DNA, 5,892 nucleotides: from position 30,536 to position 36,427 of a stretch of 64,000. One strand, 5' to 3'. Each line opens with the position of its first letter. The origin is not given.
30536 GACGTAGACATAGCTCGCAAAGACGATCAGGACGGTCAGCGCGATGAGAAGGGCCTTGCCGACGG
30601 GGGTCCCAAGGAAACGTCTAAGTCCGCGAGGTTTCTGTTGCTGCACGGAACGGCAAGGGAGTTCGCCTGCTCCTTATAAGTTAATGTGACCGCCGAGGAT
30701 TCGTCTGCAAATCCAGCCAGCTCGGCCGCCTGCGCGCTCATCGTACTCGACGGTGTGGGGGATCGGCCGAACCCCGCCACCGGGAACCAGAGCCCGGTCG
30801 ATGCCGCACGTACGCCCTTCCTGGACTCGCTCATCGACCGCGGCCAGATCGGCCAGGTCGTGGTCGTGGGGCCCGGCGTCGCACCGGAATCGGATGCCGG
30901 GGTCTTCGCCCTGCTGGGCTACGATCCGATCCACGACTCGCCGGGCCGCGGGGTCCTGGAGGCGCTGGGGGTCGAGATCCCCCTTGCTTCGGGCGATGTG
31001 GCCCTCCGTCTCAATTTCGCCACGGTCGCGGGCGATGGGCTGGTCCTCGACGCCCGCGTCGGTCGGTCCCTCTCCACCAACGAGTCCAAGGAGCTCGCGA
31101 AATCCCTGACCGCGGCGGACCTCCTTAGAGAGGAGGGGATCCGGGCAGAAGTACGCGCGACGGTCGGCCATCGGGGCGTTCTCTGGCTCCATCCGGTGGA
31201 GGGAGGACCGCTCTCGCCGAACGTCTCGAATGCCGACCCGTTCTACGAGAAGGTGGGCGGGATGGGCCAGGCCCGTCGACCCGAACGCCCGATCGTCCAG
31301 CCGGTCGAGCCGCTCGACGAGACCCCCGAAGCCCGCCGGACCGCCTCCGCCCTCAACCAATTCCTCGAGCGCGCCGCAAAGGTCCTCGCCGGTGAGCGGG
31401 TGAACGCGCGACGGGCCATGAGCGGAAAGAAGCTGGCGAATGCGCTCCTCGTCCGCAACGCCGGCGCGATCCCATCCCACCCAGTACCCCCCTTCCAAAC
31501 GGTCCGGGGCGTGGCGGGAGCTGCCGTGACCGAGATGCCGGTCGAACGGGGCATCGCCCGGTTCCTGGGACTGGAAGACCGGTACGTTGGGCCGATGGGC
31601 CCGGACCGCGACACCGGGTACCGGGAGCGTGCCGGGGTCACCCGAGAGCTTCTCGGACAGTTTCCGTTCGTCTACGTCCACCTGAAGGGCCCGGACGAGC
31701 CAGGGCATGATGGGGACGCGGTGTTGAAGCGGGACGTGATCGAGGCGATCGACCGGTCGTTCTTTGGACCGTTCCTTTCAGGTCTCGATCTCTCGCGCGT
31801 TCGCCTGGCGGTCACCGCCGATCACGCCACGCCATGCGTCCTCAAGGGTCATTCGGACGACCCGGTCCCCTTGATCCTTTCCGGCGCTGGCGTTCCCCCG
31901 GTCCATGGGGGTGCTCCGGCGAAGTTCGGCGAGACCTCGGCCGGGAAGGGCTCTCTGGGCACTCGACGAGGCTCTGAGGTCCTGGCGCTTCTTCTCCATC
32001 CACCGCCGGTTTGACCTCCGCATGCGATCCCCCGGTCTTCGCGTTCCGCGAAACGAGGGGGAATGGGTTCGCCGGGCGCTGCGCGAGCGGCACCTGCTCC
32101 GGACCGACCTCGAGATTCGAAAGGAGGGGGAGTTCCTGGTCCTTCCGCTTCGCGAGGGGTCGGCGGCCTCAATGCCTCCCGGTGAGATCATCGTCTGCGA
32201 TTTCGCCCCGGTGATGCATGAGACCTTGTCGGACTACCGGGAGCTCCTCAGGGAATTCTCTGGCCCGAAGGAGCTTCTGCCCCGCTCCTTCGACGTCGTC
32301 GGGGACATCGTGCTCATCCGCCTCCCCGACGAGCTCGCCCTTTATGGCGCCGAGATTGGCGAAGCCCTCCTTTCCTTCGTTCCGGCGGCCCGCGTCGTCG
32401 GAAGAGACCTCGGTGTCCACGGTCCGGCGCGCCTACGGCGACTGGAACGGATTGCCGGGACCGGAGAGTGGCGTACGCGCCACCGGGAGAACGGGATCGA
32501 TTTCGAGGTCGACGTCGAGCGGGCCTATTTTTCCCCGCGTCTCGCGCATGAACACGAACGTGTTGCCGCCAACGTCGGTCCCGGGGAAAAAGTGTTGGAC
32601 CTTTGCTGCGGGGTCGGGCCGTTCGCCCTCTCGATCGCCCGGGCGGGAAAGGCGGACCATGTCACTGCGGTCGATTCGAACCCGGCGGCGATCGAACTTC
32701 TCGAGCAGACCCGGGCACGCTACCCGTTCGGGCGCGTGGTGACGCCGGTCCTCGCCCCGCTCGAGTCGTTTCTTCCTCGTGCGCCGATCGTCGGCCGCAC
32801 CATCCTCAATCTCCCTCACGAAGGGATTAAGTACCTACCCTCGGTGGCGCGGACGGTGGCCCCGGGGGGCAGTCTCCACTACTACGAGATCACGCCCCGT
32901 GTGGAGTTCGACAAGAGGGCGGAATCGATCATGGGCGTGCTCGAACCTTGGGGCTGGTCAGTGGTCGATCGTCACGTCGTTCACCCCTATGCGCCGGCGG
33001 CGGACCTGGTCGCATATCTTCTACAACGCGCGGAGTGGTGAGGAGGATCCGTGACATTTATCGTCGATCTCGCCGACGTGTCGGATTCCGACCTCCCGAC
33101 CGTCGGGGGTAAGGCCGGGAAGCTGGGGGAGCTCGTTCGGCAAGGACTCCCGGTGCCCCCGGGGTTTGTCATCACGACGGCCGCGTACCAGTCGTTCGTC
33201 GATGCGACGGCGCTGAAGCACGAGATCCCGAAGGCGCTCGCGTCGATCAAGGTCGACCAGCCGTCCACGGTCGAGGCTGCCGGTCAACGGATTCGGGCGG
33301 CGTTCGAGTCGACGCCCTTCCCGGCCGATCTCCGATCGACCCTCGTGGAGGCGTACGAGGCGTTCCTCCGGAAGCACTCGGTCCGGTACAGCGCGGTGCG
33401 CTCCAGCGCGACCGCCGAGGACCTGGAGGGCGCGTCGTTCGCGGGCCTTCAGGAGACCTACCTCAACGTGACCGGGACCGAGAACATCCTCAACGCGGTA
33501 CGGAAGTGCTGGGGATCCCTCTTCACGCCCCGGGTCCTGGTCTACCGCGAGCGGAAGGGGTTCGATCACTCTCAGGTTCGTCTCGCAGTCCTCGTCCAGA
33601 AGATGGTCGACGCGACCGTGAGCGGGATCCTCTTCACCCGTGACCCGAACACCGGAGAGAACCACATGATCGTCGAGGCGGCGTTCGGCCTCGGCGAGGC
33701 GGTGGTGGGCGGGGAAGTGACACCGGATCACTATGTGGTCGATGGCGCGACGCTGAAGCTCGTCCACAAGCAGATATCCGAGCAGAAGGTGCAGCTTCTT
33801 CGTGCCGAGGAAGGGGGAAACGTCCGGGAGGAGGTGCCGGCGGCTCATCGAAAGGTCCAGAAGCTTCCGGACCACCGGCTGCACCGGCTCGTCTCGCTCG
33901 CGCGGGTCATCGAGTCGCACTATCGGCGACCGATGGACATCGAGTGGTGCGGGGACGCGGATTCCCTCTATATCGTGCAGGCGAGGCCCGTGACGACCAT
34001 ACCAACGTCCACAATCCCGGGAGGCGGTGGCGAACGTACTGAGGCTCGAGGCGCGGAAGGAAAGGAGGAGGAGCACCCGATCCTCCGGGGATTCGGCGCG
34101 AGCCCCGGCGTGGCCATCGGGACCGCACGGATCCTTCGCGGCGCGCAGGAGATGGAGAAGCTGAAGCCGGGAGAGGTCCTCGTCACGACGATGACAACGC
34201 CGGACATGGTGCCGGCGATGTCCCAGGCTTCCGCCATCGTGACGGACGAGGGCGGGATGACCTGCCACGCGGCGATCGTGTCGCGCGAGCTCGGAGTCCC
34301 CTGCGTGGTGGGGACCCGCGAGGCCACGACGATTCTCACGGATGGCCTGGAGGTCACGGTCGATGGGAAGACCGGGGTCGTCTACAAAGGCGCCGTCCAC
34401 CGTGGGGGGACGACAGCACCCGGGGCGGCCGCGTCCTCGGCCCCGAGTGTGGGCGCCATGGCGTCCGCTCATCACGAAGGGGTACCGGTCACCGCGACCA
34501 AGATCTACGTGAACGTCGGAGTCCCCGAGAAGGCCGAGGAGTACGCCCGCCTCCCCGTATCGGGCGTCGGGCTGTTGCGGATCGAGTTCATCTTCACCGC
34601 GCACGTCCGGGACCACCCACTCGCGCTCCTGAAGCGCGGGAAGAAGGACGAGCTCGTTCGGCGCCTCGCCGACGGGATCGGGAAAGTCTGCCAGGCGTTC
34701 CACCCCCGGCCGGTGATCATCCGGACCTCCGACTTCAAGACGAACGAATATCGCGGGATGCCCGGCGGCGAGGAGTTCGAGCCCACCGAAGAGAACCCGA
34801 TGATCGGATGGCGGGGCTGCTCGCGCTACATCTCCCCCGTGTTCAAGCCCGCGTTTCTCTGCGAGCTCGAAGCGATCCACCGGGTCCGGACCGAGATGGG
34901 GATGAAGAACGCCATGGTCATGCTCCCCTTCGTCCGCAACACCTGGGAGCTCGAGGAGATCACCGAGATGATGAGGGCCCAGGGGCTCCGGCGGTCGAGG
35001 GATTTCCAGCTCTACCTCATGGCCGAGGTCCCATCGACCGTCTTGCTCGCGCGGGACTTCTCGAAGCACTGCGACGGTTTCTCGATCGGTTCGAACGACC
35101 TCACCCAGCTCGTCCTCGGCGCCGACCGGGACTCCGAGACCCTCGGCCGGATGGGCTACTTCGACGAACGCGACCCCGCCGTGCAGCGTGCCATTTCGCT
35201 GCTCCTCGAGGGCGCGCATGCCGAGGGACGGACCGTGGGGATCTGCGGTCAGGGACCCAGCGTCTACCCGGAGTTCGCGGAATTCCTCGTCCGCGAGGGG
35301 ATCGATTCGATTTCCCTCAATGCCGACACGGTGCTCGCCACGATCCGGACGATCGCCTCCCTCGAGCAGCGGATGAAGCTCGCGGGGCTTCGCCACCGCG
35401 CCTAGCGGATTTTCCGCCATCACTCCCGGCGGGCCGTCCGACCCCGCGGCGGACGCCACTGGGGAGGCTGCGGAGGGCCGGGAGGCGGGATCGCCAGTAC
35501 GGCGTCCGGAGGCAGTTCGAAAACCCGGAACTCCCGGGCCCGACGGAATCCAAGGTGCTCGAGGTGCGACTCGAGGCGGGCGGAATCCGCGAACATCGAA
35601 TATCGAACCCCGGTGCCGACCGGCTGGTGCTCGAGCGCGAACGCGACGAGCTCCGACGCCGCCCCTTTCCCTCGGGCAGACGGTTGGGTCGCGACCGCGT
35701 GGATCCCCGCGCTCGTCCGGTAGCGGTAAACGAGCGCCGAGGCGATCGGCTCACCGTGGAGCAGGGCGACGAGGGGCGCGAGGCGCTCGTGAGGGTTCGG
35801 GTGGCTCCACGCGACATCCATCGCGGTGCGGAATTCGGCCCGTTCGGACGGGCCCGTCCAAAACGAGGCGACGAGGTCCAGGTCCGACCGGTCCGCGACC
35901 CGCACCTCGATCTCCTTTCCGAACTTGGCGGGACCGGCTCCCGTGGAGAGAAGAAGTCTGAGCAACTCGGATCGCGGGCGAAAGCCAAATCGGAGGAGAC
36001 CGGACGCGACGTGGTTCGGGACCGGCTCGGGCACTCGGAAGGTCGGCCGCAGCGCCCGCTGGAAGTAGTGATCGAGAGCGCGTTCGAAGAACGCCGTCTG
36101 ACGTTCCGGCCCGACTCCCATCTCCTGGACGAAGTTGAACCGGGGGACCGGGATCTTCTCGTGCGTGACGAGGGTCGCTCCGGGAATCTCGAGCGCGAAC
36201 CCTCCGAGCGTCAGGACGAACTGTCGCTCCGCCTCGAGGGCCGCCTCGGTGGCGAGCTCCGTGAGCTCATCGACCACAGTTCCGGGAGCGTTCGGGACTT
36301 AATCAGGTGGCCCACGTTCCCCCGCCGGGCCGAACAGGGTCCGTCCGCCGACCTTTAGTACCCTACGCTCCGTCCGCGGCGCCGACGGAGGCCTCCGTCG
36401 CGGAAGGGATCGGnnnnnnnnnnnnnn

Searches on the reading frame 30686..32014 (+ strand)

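Call 87: search_protein_families(library=pfam, proteins=[window:30686-32014:+], max_evalue=0.000001)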
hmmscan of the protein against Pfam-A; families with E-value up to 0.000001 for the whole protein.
window:30686-32014:+ (442 aa): 2 families
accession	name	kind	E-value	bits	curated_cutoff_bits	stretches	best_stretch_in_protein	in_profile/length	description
PF10143.14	PhosphMutase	-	1.7e-39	135.9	21.5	1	52-240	3-170/170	2,3-bisphosphoglycerate-independent phosphoglycerate mutase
PF01676.23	Metalloenzyme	-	1.4e-28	100.6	24.3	1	16-435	3-248/252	Metalloenzyme superfamily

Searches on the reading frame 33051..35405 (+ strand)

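Call 87: search_protein_families(library=pfam, proteins=[window:33051-35405:+], max_evalue=0.000001)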
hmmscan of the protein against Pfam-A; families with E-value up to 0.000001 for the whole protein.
window:33051-35405:+ (784 aa): 3 families
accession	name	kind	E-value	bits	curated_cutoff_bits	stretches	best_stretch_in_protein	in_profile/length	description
PF01326.24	PPDK_N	-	1.3e-104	350.5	27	1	17-318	3-313/328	Pyruvate phosphate dikinase, AMP/ATP-binding domain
PF02896.24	PEP-utilizers_C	-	8.7e-70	235.6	22.8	1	477-771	14-291/293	PEP-utilising enzyme, PEP-binding domain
PF00391.29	PEP-utilizers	-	5.6e-28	96.8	23.1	1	372-442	2-72/72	PEP-utilising enzyme, mobile domain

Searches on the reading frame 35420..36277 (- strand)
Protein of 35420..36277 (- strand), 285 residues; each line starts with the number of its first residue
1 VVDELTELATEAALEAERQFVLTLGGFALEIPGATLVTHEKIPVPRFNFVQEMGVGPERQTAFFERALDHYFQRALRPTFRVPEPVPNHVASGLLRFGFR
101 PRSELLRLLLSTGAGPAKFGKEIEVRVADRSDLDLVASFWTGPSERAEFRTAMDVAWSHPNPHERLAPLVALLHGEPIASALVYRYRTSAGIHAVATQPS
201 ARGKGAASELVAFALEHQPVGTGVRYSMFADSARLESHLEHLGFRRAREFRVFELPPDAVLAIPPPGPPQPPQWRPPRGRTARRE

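Call 87: search_protein_families(library=pfam, proteins=[window:35420-36277:-], max_evalue=0.000001)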
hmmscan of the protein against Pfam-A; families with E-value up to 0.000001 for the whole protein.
window:35420-36277:- (285 aa): 1 family
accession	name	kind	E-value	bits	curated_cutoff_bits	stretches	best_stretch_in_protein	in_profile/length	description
PF00583.31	Acetyltransf_1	-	4.4e-07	30.6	20.7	1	144-217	16-87/116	Acetyltransferase (GNAT) family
